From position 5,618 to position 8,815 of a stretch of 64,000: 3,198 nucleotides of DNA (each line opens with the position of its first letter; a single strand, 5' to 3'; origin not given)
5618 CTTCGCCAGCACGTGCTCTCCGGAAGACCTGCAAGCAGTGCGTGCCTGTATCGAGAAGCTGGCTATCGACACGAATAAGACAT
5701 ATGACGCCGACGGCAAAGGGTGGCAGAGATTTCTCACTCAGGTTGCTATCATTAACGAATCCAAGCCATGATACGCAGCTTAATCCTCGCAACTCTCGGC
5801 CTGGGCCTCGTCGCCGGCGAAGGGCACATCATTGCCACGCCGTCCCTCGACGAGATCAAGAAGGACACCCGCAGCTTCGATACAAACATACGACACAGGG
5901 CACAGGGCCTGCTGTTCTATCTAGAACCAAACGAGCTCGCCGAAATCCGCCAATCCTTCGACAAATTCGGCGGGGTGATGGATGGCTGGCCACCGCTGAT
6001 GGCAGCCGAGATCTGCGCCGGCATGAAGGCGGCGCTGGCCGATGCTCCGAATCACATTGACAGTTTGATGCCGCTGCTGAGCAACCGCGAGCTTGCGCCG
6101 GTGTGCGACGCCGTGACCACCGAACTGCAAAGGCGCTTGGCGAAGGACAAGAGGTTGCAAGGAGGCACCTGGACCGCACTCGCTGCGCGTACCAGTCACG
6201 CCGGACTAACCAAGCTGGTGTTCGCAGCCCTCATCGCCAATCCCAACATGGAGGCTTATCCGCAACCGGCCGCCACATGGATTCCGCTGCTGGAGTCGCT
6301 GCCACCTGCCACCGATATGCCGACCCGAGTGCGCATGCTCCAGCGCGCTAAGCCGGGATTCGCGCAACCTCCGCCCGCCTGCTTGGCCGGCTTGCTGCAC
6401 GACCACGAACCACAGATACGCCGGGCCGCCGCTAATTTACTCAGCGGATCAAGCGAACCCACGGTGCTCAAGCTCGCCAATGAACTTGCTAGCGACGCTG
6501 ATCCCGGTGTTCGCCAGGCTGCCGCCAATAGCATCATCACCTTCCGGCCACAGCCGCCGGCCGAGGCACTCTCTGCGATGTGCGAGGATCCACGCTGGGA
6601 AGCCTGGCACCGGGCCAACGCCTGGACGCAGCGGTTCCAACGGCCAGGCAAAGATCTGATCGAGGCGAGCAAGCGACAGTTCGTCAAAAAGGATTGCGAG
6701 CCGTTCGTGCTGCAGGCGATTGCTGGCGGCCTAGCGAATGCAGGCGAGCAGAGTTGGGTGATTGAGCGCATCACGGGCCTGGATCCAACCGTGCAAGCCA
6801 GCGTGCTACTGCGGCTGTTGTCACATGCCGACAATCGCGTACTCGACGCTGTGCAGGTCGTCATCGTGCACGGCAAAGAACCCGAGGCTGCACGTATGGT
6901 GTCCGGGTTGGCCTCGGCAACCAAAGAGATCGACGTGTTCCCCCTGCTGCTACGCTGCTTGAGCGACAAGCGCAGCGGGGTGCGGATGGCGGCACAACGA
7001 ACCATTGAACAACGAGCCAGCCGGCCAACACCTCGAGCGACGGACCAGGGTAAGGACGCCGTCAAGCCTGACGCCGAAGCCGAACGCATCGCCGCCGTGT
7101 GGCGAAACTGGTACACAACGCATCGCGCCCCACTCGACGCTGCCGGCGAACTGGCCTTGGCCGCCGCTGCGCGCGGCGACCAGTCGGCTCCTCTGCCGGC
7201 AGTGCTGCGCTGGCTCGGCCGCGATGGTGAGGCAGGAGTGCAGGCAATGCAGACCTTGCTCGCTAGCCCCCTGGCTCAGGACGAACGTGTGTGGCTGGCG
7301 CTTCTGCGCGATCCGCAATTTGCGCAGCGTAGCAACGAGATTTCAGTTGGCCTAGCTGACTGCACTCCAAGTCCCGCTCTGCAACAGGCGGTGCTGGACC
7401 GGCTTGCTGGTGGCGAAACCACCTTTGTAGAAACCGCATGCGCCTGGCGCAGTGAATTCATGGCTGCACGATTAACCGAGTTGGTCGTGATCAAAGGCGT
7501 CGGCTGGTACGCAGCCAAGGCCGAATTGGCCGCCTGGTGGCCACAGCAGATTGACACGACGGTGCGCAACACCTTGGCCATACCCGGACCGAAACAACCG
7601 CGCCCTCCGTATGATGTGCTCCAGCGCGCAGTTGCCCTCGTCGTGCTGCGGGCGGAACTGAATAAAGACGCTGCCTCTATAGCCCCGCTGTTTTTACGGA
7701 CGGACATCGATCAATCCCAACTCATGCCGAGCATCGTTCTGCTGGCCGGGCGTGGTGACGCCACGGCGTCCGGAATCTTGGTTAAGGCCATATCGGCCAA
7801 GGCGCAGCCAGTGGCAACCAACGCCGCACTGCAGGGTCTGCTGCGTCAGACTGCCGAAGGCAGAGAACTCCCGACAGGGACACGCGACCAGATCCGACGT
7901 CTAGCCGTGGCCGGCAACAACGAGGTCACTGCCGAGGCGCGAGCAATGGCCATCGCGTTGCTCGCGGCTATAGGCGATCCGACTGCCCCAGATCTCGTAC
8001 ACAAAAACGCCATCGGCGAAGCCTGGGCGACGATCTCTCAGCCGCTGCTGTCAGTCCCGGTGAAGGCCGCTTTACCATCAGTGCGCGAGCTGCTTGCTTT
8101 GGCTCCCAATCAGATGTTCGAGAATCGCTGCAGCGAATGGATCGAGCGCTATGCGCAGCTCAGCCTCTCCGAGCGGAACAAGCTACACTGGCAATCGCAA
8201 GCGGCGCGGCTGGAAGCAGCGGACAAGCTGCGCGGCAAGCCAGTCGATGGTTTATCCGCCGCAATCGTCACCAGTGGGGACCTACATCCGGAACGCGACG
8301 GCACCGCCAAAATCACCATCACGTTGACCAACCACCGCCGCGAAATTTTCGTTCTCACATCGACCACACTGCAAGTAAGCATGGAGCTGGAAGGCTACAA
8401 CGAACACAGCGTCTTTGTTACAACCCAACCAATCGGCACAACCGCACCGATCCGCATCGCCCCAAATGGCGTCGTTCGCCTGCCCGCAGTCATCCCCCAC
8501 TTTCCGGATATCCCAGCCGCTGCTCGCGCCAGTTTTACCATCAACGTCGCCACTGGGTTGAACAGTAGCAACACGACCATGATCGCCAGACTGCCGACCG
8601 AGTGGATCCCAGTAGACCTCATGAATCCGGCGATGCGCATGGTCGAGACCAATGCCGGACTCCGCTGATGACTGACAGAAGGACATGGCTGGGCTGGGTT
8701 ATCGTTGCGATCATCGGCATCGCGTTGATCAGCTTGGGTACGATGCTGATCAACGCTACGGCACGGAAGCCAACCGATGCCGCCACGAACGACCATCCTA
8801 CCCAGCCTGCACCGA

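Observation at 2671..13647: Four-gene exported operon: two HEAT solenoids plus a membrane-anchored WD40 caspase-like protease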

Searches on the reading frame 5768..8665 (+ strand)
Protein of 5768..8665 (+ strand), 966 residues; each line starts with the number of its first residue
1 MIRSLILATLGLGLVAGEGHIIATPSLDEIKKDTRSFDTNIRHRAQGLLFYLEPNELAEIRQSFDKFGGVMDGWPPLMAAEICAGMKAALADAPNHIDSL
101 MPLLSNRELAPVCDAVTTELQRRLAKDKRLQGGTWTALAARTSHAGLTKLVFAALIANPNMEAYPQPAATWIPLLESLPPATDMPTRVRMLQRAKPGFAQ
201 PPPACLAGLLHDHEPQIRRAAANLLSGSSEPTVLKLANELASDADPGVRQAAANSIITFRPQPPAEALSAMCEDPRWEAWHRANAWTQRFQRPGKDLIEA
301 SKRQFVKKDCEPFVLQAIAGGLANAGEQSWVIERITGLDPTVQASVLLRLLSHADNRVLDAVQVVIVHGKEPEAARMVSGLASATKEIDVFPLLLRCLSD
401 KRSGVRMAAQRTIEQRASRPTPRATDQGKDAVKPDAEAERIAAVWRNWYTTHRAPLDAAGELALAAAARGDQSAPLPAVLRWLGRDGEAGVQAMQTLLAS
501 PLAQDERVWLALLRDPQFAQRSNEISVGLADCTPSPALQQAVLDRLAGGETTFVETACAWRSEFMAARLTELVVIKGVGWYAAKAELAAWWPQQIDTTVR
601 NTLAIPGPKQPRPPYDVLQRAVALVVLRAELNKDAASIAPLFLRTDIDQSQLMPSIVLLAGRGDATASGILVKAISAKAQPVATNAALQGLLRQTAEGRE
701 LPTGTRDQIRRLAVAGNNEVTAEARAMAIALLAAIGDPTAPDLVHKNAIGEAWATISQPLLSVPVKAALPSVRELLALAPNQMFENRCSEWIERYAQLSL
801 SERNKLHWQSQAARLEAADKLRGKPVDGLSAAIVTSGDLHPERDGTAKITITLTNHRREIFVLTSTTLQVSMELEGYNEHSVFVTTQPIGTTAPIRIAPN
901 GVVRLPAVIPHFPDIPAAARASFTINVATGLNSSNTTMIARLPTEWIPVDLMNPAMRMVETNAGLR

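Call 6: search_protein_families(library=pfam, proteins=[window:5768-8665:+], max_evalue=0.1)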
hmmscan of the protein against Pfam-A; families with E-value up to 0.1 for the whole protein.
window:5768-8665:+ (966 aa): 3 families
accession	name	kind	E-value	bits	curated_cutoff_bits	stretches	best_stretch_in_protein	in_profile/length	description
PF13646.12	HEAT_2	-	1.3e-10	41.9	27.7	1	205-276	4-75/88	HEAT repeats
PF02985.28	HEAT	-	2.7e-09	36.9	23.5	0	205-226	4-25/31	HEAT repeat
PF24987.1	HEAT_EF3_N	-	0.008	16.6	32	0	389-425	65-101/169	EF3 N-terminal HEAT repeat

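Call 7: search_protein_families(library=padloc, proteins=[window:5768-8665:+], max_evalue=0.1)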
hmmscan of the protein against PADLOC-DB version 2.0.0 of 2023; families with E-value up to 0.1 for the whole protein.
window:5768-8665:+ (966 aa): 1 family
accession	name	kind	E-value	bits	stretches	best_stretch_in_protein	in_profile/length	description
PDLC02973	WGR_XIII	-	0.05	10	1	111-262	526-678/973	-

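Call 8: search_protein_families(library=ncbifam, proteins=[window:5768-8665:+], max_evalue=0.1)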
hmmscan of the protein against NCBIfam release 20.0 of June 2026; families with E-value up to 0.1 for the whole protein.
window:5768-8665:+ (966 aa): 1 family
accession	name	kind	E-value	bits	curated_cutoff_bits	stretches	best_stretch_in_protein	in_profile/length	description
NF010374.0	PRK13800.1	equivalog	0.011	14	1196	0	201-257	622-678/898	fumarate reductase/succinate dehydrogenase flavoprotein subunit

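Call 19: find_homologous_proteins(query=window:5768-8665:+)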
Query window:5768-8665:+ (966 aa): 1 proteins with E <= 0.001 among 8000 candidates.
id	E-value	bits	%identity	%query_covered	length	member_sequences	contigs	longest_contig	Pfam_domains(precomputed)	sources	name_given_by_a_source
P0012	0.0e+0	1783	100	84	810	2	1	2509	PF02985.29,PF13646.13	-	-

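Call 41: search_protein_representatives(protein=window:5768-8665:+)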
Query: 966 residues. Proteins with E-value up to 0.001 (for the whole library): 59; up to 1e-10: 9; up to 1e-30: 3. The best 59 are listed.
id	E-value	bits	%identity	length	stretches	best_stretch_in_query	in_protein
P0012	0.0e+00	1783.0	100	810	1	157-966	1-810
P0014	2.8e-238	810.2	99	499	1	1-365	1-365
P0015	1.3e-103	364.5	35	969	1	2-965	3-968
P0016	4.2e-17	78.3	24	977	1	7-861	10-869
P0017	1.1e-16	76.9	27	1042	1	134-602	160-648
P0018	1.3e-15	73.3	29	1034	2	5-546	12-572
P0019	6.9e-14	67.6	26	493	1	187-450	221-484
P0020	1.2e-13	66.8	30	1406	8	206-279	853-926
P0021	1.2e-11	60.2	35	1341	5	178-274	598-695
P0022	1.4e-09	53.3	34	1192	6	196-278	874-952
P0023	1.8e-09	53.0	21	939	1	107-737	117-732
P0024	2.1e-09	52.8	27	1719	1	134-857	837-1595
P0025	2.4e-09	52.6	28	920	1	21-907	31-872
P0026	2.9e-09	52.3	25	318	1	249-461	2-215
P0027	4.8e-09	51.6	34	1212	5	199-278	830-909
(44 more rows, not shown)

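Call 42: find_encoding_contigs(protein=P0015, flank=10000, max_places=4)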
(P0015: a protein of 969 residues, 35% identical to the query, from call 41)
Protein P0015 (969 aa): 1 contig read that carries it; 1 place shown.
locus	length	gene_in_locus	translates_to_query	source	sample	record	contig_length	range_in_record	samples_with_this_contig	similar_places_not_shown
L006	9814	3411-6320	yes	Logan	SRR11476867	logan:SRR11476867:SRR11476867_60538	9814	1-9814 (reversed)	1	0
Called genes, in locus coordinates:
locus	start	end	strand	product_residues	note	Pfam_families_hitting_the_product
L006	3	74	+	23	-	?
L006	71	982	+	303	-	-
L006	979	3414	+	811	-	-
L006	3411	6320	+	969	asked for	PF02985:HEAT (faint), PF13646:HEAT_2 (weak)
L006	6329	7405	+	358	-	PF03783:CsgG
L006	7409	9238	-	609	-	PF00069:Pkinase, PF03109:ABC1 (faint), PF07714:PK_Tyr_Ser-Thr, PF03781:FGE-sulfatase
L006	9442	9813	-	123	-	?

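Call 44: find_encoding_contigs(protein=P0016, flank=10000, max_places=3)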
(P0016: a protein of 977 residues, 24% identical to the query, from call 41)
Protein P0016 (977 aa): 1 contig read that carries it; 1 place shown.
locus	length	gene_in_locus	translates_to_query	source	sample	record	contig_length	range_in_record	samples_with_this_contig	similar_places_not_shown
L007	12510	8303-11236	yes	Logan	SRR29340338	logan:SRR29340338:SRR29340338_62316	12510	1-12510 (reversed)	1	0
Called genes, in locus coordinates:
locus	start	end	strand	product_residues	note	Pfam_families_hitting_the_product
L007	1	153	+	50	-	?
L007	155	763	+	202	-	-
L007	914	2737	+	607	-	PF03783:CsgG (weak)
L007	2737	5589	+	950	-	PF13428:TPR_14 (faint), PF00515:TPR_1 (faint), PF07719:TPR_2 (faint), PF13174:TPR_6 (faint), PF13424:TPR_12 (faint), PF13414:TPR_11 (faint), PF14559:TPR_19 (faint), PF13432:TPR_16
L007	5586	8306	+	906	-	PF02985:HEAT (faint), PF13646:HEAT_2 (weak)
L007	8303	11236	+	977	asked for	PF13646:HEAT_2 (weak)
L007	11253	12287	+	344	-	PF03783:CsgG (weak)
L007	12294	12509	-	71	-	?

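Call 45: find_encoding_contigs(protein=P0018, flank=10000, max_places=3)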
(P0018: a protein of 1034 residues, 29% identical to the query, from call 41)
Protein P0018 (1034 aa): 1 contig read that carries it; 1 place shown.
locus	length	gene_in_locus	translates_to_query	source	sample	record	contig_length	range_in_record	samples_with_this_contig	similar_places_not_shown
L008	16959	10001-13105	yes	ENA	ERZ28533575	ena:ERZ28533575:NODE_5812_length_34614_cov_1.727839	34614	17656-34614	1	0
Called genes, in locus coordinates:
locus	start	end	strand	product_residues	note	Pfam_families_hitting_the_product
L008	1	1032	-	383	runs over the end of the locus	PF00165:HTH_AraC (weak), PF12833:HTH_18, PF00165:HTH_AraC (weak)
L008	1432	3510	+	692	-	PF22352:K319L-like_PKD (weak)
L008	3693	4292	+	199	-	-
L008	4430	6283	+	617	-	PF03783:CsgG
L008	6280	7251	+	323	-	PF13432:TPR_16 (faint), PF00515:TPR_1 (faint), PF07719:TPR_2 (faint)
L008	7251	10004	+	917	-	PF13646:HEAT_2 (faint)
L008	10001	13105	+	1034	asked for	-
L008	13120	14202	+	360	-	PF03783:CsgG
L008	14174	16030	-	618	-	PF00069:Pkinase, PF07714:PK_Tyr_Ser-Thr, PF17667:Pkinase_fungal, PF03781:FGE-sulfatase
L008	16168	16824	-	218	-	-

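Call 46: find_encoding_contigs(protein=P0017, flank=10000, max_places=3)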
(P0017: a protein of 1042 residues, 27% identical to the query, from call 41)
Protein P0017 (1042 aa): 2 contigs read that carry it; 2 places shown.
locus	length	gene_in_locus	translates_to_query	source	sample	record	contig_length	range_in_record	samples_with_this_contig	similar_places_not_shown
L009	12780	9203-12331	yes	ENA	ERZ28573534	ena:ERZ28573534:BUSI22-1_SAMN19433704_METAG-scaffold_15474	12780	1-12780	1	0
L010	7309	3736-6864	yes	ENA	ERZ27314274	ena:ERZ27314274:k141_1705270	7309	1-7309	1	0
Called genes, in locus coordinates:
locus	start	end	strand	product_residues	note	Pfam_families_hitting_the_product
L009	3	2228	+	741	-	?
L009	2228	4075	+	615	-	PF03783:CsgG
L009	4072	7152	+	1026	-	PF07719:TPR_2 (faint), PF13428:TPR_14 (faint), PF13174:TPR_6 (faint), PF13432:TPR_16 (weak)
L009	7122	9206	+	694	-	PF13646:HEAT_2 (weak)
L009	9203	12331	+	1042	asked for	PF02985:HEAT (faint), PF13513:HEAT_EZ (faint), PF13646:HEAT_2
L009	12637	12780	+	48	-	?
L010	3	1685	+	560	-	?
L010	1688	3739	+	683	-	PF13646:HEAT_2 (weak)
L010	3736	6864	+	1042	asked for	PF02985:HEAT (faint), PF13513:HEAT_EZ (faint), PF13646:HEAT_2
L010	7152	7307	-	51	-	?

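Call 48: find_encoding_contigs(protein=P0025, flank=10000, max_places=3)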
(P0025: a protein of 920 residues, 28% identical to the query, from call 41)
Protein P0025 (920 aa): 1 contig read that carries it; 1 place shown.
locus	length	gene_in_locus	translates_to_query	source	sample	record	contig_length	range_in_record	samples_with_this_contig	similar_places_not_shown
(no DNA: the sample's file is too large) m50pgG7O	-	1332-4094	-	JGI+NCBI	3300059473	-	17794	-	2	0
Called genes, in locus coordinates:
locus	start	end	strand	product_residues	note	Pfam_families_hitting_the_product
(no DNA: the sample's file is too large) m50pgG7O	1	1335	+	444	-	?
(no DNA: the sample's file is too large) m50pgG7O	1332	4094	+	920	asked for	PF13646:HEAT_2 (weak)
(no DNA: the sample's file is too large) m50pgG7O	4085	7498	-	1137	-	PF01011:PQQ (faint), PF18887:MBG_3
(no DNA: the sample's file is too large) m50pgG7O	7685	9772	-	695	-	PF08124:Lyase_8_N, PF02278:Lyase_8, PF02884:Lyase_8_C (weak)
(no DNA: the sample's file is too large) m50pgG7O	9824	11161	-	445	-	-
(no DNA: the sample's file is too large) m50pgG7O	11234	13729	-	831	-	PF25788:Ig_Rha78A_N, PF08531:Bac_rhamnosid_N, PF05592:Bac_rhamnosid, PF17389:Bac_rhamnosid6H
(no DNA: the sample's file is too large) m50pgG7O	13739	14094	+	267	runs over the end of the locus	PF12833:HTH_18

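Call 49: find_encoding_contigs(protein=P0023, flank=10000, max_places=3)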
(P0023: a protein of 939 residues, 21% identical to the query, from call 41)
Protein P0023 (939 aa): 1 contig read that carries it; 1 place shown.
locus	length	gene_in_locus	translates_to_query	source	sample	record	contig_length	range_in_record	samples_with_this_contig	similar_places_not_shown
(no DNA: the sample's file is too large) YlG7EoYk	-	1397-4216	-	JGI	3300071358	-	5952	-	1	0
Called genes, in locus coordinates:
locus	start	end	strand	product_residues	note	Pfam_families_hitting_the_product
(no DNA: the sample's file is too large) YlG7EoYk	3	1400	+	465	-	?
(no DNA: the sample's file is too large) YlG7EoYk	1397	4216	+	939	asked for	PF13646:HEAT_2 (faint)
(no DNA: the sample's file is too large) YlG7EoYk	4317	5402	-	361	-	-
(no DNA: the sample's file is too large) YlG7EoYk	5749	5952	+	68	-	?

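Call 50: find_encoding_contigs(protein=P0024, flank=10000, max_places=3)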
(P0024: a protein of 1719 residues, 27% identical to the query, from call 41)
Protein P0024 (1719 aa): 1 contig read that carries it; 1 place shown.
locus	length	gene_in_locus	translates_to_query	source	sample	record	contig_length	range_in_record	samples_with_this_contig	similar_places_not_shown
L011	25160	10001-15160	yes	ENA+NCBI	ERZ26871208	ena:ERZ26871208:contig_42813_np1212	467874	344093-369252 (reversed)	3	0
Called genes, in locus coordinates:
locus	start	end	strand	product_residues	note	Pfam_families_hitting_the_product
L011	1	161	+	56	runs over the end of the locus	-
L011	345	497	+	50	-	-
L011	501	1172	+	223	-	PF00230:MIP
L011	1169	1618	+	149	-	PF01451:LMWPc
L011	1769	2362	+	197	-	-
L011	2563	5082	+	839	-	PF00069:Pkinase, PF07714:PK_Tyr_Ser-Thr, PF03783:CsgG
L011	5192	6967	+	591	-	PF03783:CsgG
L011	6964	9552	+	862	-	PF07719:TPR_2 (faint), PF13432:TPR_16 (weak), PF13174:TPR_6 (faint)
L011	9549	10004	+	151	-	-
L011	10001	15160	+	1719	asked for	PF02985:HEAT (faint), PF13646:HEAT_2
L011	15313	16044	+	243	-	-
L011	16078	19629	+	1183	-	PF00034:Cytochrom_C (faint), PF07635:PSCyt1, PF13442:Cytochrome_CBB3 (faint), PF22297:PccH (faint), PF07635:PSCyt1, PF07583:PSCyt2, PF07587:PSD1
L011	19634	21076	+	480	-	PF07394:DUF1501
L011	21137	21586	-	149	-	PF13442:Cytochrome_CBB3 (weak), PF07635:PSCyt1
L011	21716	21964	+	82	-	-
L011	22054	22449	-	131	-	PF11604:CusF_Ec (faint)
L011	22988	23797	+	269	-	PF00165:HTH_AraC, PF12833:HTH_18, PF00165:HTH_AraC (weak)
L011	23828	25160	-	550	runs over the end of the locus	PF13360:PQQ_2 (weak)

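Call 56: search_protein_families(library=pfam, proteins=[L007:155-760:+, L007:914-2734:+, L007:2737-5586:+, L007:5586-8303:+, L007:11253-12284:+, L006:71-979:+, L011:2563-5079:+, L011:9549-10001:+, L008:14174-16027:-, L009:3-2225:+], max_evalue=0.01)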
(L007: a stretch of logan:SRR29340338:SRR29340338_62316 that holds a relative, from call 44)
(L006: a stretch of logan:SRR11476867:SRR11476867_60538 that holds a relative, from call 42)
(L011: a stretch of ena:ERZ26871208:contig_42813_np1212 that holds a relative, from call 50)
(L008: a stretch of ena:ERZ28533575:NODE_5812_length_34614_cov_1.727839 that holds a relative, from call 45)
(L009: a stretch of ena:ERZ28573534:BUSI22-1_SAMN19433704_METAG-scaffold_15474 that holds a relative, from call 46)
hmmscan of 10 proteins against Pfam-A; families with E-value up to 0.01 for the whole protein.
L007:155-760:+ (202 aa): 1 family
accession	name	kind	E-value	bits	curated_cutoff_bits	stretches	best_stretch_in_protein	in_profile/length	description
PF02954.25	HTH_8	-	2.8e-05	24.2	22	1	150-184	2-36/42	Bacterial regulatory protein, Fis family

L007:914-2734:+ (607 aa): 1 family
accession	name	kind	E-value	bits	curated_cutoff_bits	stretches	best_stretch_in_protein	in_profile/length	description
PF03783.19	CsgG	-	4.1e-06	26.7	20.8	1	45-107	36-98/210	Curli production assembly/transport component CsgG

L007:2737-5586:+ (950 aa): 11 families
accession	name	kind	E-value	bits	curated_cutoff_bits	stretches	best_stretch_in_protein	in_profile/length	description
PF13432.12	TPR_16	-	4e-11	43.6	32.7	2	213-278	2-64/65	Tetratricopeptide repeat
PF07719.23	TPR_2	-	2.7e-10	40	27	1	209-240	2-33/34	Tetratricopeptide repeat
PF13174.12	TPR_6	-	1.7e-08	35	26.3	1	246-276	1-31/33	Tetratricopeptide repeat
PF14559.12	TPR_19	-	6.3e-08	33.3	25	2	184-240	1-57/68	Tetratricopeptide repeat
PF13428.12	TPR_14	-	1.1e-06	29.1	23.5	2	210-242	3-35/44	Tetratricopeptide repeat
PF00515.34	TPR_1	-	3.6e-06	27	27.8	0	210-240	3-33/34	Tetratricopeptide repeat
PF13424.12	TPR_12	-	3.9e-06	27.4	30.1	2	206-268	1-68/77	Tetratricopeptide repeat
PF13414.12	TPR_11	-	9.2e-06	25.7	26.8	1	186-222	6-42/42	TPR repeat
PF13181.12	TPR_8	-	3.5e-05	24.1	25.7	0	209-240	2-33/34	Tetratricopeptide repeat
PF13371.12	TPR_9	-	8.5e-05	22.9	35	1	182-244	4-65/73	Tetratricopeptide repeat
PF13176.12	TPR_7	-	0.0012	19.2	27.9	0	247-273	1-27/36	Tetratricopeptide repeat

L007:5586-8303:+ (906 aa): 2 families
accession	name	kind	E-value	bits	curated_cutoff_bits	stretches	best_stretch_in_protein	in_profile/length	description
PF13646.12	HEAT_2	-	1.2e-13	51.5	27.7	4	305-384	6-87/88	HEAT repeats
PF02985.28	HEAT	-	1.3e-09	37.8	23.5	0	366-384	6-24/31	HEAT repeat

L007:11253-12284:+ (344 aa): 1 family
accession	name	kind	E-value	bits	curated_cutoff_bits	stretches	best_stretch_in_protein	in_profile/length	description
PF03783.19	CsgG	-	4.6e-06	26.5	20.8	1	64-108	55-98/210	Curli production assembly/transport component CsgG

L006:71-979:+ (303 aa): 1 family
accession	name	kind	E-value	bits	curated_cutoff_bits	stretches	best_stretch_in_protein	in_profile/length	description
PF13432.12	TPR_16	-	0.0058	17.5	32.7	1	173-221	2-50/65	Tetratricopeptide repeat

L011:2563-5079:+ (839 aa): 6 families
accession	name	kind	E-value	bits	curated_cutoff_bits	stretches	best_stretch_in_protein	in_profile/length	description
PF00069.31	Pkinase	-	3.8e-45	154.8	31.7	1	80-330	2-254/263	Protein kinase domain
PF07714.23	PK_Tyr_Ser-Thr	-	4.7e-33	115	23.1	1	80-327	2-248/258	Protein tyrosine and serine/threonine kinase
PF03783.19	CsgG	-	3.5e-07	30.2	20.8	1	553-612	42-100/210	Curli production assembly/transport component CsgG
PF17667.7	Pkinase_fungal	-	9.5e-05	21.7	24.1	1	179-254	287-367/387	Fungal protein kinase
PF03109.22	ABC1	-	0.0008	19.1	22.9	1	151-234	142-223/244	ABC1 atypical kinase-like domain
PF01636.29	APH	-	0.0039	17.4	23.2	0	113-196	32-109/239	Phosphotransferase enzyme family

L011:9549-10001:+ (151 aa): 0 families

L008:14174-16027:- (617 aa): 8 families
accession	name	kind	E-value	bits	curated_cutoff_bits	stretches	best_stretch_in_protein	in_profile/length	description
PF00069.31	Pkinase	-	2.6e-48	165.1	31.7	1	9-262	1-257/263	Protein kinase domain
PF03781.23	FGE-sulfatase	-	5.2e-36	125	23.3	1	403-608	8-254/255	Sulfatase-modifying factor enzyme 1-like domain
PF07714.23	PK_Tyr_Ser-Thr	-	1e-31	110.6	23.1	1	11-256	3-249/258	Protein tyrosine and serine/threonine kinase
PF17667.7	Pkinase_fungal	-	3.2e-08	33.1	24.1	1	105-181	285-366/387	Fungal protein kinase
PF06293.20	Kdo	-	0.0016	18.4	21.3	1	95-149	106-165/207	Lipopolysaccharide kinase (Kdo/WaaP) family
PF03109.22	ABC1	-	0.0017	18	22.9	1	85-162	146-223/244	ABC1 atypical kinase-like domain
PF01636.29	APH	-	0.0025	18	23.2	1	23-125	13-110/239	Phosphotransferase enzyme family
PF14531.12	Kinase-like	-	0.0044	16.8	25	1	120-186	159-212/289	Kinase-like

L009:3-2225:+ (741 aa): 8 families
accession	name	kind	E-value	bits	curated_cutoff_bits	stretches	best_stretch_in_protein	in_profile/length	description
PF00069.31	Pkinase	-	1.3e-45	156.2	31.7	1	7-255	2-252/263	Protein kinase domain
PF07714.23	PK_Tyr_Ser-Thr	-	1.9e-34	119.6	23.1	1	7-254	2-248/258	Protein tyrosine and serine/threonine kinase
PF03783.19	CsgG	-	1e-09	38.4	20.8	1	456-513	42-98/210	Curli production assembly/transport component CsgG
PF17667.7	Pkinase_fungal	-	1.1e-05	24.7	24.1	1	105-182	286-368/387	Fungal protein kinase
PF01636.29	APH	-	3.5e-05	24.1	23.2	1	13-124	6-110/239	Phosphotransferase enzyme family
PF03109.22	ABC1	-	0.00014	21.5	22.9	1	40-160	109-222/244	ABC1 atypical kinase-like domain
PF13036.11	LpoB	-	0.0015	18.9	22.3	1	458-510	54-107/147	Peptidoglycan-synthase activator LpoB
PF06293.20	Kdo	-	0.0061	16.5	21.3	0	77-142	90-155/207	Lipopolysaccharide kinase (Kdo/WaaP) family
